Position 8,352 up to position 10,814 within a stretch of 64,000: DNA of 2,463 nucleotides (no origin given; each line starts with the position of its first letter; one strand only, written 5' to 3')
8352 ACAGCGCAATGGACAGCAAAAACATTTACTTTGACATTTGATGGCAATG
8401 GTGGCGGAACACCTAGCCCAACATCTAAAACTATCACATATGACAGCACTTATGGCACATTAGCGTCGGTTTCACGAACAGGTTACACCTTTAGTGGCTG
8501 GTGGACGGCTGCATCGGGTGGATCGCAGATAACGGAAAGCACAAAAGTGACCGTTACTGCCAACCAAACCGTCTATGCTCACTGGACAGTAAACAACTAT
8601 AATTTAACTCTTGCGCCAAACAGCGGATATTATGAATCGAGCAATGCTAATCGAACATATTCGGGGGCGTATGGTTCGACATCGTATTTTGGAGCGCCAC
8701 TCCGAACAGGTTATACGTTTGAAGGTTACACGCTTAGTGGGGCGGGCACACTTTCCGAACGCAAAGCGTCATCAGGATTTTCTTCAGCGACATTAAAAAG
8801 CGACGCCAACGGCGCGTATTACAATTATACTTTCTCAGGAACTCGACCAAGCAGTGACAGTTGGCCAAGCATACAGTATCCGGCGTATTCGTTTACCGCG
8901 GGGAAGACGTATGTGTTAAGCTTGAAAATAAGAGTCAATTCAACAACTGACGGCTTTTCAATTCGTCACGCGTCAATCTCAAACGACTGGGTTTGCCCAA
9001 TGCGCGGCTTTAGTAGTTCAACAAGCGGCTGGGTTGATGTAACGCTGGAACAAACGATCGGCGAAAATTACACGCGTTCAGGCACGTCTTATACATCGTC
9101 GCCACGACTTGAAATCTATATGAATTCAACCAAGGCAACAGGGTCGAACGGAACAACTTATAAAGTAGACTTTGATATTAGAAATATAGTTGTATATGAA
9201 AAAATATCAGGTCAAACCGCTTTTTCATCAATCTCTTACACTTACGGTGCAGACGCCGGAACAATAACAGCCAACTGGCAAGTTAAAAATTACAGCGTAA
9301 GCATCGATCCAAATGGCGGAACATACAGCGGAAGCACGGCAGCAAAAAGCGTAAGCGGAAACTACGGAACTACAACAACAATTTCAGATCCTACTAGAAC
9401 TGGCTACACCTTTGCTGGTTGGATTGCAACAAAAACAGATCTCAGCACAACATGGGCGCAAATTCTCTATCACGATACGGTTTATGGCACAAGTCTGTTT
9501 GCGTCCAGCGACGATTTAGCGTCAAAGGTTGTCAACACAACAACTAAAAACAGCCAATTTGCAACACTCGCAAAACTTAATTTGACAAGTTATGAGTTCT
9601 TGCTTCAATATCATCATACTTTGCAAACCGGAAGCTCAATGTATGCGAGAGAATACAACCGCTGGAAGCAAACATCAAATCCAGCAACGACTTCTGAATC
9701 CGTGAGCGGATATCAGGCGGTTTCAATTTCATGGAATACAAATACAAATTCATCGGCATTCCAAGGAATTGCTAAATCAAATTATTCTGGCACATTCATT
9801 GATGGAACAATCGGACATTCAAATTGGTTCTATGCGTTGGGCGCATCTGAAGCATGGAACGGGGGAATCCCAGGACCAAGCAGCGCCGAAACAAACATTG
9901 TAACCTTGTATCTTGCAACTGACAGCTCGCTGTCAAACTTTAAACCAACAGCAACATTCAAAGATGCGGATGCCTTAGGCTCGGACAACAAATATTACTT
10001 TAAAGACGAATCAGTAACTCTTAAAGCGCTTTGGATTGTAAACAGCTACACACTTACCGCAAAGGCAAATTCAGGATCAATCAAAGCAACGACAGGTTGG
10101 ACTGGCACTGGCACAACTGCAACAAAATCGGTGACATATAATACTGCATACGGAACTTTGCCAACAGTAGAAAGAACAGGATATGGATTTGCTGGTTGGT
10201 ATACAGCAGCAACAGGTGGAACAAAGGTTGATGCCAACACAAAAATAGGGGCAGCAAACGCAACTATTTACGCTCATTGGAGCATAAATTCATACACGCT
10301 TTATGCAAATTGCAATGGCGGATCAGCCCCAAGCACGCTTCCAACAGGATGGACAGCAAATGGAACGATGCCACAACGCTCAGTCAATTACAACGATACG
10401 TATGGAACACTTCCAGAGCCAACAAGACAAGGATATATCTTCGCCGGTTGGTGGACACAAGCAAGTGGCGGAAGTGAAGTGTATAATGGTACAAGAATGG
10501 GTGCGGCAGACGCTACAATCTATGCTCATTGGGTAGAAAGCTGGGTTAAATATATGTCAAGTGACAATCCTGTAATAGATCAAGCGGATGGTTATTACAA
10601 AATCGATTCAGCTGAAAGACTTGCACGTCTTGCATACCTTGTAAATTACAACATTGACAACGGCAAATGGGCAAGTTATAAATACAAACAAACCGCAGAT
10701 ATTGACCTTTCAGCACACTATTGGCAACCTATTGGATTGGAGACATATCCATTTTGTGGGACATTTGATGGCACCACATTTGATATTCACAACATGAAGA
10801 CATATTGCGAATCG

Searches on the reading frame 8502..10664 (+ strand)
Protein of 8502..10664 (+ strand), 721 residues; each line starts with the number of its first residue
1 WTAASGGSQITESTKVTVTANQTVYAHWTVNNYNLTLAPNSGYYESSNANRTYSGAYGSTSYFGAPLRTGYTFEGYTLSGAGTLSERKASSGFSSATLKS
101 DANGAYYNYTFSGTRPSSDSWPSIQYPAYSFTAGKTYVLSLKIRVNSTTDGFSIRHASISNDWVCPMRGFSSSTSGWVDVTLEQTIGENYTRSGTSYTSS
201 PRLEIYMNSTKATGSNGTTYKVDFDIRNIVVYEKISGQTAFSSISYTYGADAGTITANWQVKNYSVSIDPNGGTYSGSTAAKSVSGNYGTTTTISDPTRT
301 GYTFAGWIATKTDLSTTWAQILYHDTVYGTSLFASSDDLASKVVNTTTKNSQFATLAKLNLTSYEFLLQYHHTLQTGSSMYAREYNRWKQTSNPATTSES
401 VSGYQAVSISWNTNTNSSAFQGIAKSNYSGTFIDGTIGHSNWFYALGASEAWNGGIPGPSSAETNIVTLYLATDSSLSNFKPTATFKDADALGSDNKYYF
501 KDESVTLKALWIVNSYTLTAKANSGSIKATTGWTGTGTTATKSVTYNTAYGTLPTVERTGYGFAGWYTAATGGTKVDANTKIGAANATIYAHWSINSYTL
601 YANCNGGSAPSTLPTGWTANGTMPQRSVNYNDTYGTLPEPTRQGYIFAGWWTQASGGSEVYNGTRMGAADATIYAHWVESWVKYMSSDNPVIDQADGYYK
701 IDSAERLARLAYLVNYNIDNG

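Call 20: find_related_loci(query=A2, collection=genome_contigs, flank=10000)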
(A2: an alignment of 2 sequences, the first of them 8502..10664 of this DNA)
Query A2 (721 aa) in genome_contigs; peptide patterns used: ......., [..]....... (x = any residue, [..] = any of these).
67 stretches matched a pattern; 41 encode a relative of the query (tblastn E <= 1e-3); 41 distinct loci.
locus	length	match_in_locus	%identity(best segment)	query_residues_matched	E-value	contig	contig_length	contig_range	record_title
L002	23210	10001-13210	29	1-708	2e-32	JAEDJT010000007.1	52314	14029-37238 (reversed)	MAG: Bacilli bacterium isolate MAG195 NODE_324_length_52314_cov_10.720986, whole genome shotgun sequence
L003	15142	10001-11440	44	1-680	2e-32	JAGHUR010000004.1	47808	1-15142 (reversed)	MAG: Candidatus Fiminaster equi isolate E4_MB2_69 c_000000171427, whole genome shotgun sequence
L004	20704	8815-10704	39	1-696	5e-31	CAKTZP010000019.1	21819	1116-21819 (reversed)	MAG: uncultured Oscillospiraceae bacterium isolate REFINED_METABAT215_TOP10_CONTIGS_1500_ASSEMBLY_K77_MERGED__Hadza_MoBi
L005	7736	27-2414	43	1-678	2e-29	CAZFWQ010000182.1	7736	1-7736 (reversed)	MAG TPA_asm: uncultured Oscillospiraceae bacterium isolate SRP272421_co1_11 genome assembly, contig: NODE_33939_length_7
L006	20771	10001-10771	45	1-677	3e-29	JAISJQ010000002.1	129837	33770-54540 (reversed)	MAG: Oscillospiraceae bacterium isolate Hs463_bin127 k119_4126644, whole genome shotgun sequence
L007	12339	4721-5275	43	1-677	8e-29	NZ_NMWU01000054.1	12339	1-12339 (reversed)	Bifidobacterium margollesii strain Uis1B Contig_54, whole genome shotgun sequence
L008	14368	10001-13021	29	1-682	1e-28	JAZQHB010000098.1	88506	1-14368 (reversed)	MAG: Acutalibacteraceae bacterium isolate T1900044629_TS20190095.MAGScoT_cleanbin_000012 SGB_997_k141_954284, whole geno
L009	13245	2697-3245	43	1-677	3e-28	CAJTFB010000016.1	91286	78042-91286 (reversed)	Eubacteriaceae bacterium isolate C22_46_EX_BP genome assembly, contig: MGBC000156.16, whole genome shotgun sequence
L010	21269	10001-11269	43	1-679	6e-28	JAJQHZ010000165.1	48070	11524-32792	MAG: Lachnospiraceae bacterium isolate U.6_9 NODE_115_length_48070_cov_22.069582, whole genome shotgun sequence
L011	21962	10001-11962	27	1-683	2e-27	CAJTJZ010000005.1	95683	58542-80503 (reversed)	MAG TPA_asm: uncultured Lachnospiraceae bacterium isolate MGBC100174 genome assembly, contig: MGBC100174.5, whole genome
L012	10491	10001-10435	49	1-680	8e-27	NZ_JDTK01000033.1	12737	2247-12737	Bifidobacterium ruminantium DSM 6489 contig33, whole genome shotgun sequence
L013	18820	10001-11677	45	1-696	8e-29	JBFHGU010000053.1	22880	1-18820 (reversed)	MAG: Pontiella sp. isolate Mix_sand07.2021.05.G.163 k141_588528_length_22880_cov_12.9937, whole genome shotgun sequence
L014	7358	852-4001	25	1-703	1e-24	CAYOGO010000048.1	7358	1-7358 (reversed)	MAG TPA_asm: uncultured Lachnospiraceae bacterium isolate SRP350583_co2_57 genome assembly, contig: NODE_15269_length_73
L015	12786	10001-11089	34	1-693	3e-23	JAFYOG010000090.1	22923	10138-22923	MAG: Clostridia bacterium isolate RGIG7271 Water_buffalos_Cecum-4__c243379, whole genome shotgun sequence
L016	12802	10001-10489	38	1-677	9e-22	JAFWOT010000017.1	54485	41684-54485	MAG: Clostridia bacterium isolate RGIG5933 Sheep_Omasum-1__c456358, whole genome shotgun sequence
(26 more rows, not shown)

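Call 22: find_homologous_proteins(query=A2, max_evalue=1e-30)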
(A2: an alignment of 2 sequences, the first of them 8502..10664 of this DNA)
Query A2 (2 sequences) (721 aa, profile of the alignment): 31 proteins with E <= 1e-30 among 8000 candidates.
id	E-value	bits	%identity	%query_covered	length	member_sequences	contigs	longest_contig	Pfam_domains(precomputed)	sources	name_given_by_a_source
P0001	5.0e-235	801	71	64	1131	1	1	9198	PF09479.17,PF07581.18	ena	-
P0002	7.3e-184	631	46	85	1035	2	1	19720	PF09479.17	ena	-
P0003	1.7e-134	468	34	64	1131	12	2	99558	PF09479.17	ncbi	-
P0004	2.0e-94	336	40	24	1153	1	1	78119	PF09479.17,PF18998.7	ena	-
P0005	6.3e-92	327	40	26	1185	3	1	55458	PF09479.17,PF18998.7,PF27443.1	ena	-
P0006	1.1e-86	310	42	24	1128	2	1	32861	PF09479.17,PF18998.7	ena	-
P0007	9.4e-78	281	36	29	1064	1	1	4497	PF09603.16,PF09479.17,PF18998.7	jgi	jgi:uncharacterized protein (TIGR02145 family)/uncharacterized repeat protein (TIGR02543 family)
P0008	2.1e-75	273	38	24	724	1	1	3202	PF09479.17,PF18998.7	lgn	-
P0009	8.8e-73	264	49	24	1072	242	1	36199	PF09479.17,PF00395.26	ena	-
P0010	2.5e-69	253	40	26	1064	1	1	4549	PF09479.17,PF18998.7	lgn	-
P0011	1.5e-63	234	29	59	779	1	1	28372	PF09479.17,PF18998.7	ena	-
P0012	1.3e-58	217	41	24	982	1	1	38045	PF09479.17,PF18998.7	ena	-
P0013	1.7e-58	217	47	24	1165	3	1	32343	PF09479.17,PF18998.7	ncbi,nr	ncbi:MAG: InlB B-repeat-containing protein [Kiritimatiellae bacterium]|nr:InlB B-repeat-containing p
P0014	1.6e-50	191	44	23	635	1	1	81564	PF13385.14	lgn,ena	-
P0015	1.8e-50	190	41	47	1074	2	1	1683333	PF09479.17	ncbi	ncbi:MAG: InlB B-repeat-containing protein [Paludibacteraceae bacterium]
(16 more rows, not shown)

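Call 23: find_encoding_contigs(protein=P0001, flank=10000, max_places=5)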
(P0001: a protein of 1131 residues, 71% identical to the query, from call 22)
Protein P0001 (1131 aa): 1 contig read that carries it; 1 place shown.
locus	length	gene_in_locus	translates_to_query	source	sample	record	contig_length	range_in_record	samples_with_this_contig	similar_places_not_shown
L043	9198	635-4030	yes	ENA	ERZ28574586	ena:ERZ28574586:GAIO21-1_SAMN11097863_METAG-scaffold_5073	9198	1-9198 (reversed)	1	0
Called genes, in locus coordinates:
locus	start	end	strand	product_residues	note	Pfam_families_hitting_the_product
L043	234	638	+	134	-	-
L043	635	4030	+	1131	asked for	PF09479:Flg_new, PF07581:Glug (faint)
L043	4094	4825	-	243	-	PF03009:GDPD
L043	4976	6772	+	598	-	PF00009:GTP_EFTU, PF03144:GTP_EFTU_D2, PF14492:EFG_III (faint), PF00679:EFG_C, PF06421:LepA_C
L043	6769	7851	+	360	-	PF04055:Radical_SAM, PF06969:HemN_C (weak)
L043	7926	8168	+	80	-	PF04297:UPF0122, PF08281:Sigma70_r4_2 (weak), PF04545:Sigma70_r4 (weak)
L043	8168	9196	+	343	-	?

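Call 24: find_encoding_contigs(protein=P0002, flank=10000, max_places=5)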
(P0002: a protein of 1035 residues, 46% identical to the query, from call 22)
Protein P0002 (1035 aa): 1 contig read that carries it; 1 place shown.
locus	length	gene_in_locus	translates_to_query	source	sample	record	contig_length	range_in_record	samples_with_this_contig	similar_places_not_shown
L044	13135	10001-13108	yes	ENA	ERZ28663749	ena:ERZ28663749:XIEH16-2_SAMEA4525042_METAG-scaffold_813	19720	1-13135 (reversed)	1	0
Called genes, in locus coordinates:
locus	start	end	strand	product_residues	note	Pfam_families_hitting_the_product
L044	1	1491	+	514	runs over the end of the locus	PF05362:Lon_C (weak), PF13541:ChlI, PF00158:Sigma54_activat (faint), PF00493:MCM (faint), PF01078:Mg_chelatase, PF07728:AAA_5, PF13335:Mg_chelatase_C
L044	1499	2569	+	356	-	-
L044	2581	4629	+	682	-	PF01751:Toprim, PF01131:Topoisom_bac, PF01396:Zn_ribbon_Top1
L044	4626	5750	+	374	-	PF00070:Pyr_redox (weak), PF01134:GIDA (weak), PF07992:Pyr_redox_2, PF13738:Pyr_redox_3 (weak), PF01134:GIDA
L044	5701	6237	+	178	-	PF00227:Proteasome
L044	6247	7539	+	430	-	PF00004:AAA (faint), PF07728:AAA_5 (faint), PF07724:AAA_2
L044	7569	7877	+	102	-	PF00085:Thioredoxin, PF14595:Thioredoxin_9 (weak), PF13098:Thioredoxin_2, PF13905:Thioredoxin_8 (faint)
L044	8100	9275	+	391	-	PF00266:Aminotran_5, PF01212:Beta_elim_lyase (weak)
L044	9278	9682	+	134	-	PF01592:NifU_N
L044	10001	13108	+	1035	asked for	PF09479:Flg_new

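Call 25: find_encoding_contigs(protein=P0003, flank=10000, max_places=5)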
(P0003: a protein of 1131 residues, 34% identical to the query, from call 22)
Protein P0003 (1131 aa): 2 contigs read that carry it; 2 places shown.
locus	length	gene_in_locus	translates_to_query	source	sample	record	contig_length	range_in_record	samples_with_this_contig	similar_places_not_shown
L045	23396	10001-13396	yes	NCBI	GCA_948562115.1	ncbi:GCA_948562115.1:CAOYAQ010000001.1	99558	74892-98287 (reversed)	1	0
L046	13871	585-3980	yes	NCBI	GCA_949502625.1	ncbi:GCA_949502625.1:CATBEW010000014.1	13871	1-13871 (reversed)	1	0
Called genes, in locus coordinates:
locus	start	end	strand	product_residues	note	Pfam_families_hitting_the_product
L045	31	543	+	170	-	-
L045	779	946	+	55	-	-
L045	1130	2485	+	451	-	PF01171:ATP_bind_3, PF11734:TilS_C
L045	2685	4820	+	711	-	-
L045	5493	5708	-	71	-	-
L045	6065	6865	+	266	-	-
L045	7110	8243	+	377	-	PF01663:Phosphodiest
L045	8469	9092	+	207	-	PF00583:Acetyltransf_1, PF13673:Acetyltransf_10, PF13508:Acetyltransf_7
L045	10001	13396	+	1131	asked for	PF09479:Flg_new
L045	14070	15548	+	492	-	PF00005:ABC_tran, PF00350:Dynamin_N (faint), PF13401:AAA_22 (faint), PF02463:SMC_N (weak), PF13304:AAA_21 (weak), PF00005:ABC_tran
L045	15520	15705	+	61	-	-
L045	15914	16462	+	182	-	PF00561:Abhydrolase_1 (faint), PF06821:Ser_hydrolase (weak)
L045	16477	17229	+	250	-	PF01048:PNP_UDP_1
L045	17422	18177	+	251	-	PF23023:Anti-Pycsar_Apyc1, PF00753:Lactamase_B (weak), PF12706:Lactamase_B_2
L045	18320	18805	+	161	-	-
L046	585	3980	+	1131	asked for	PF09479:Flg_new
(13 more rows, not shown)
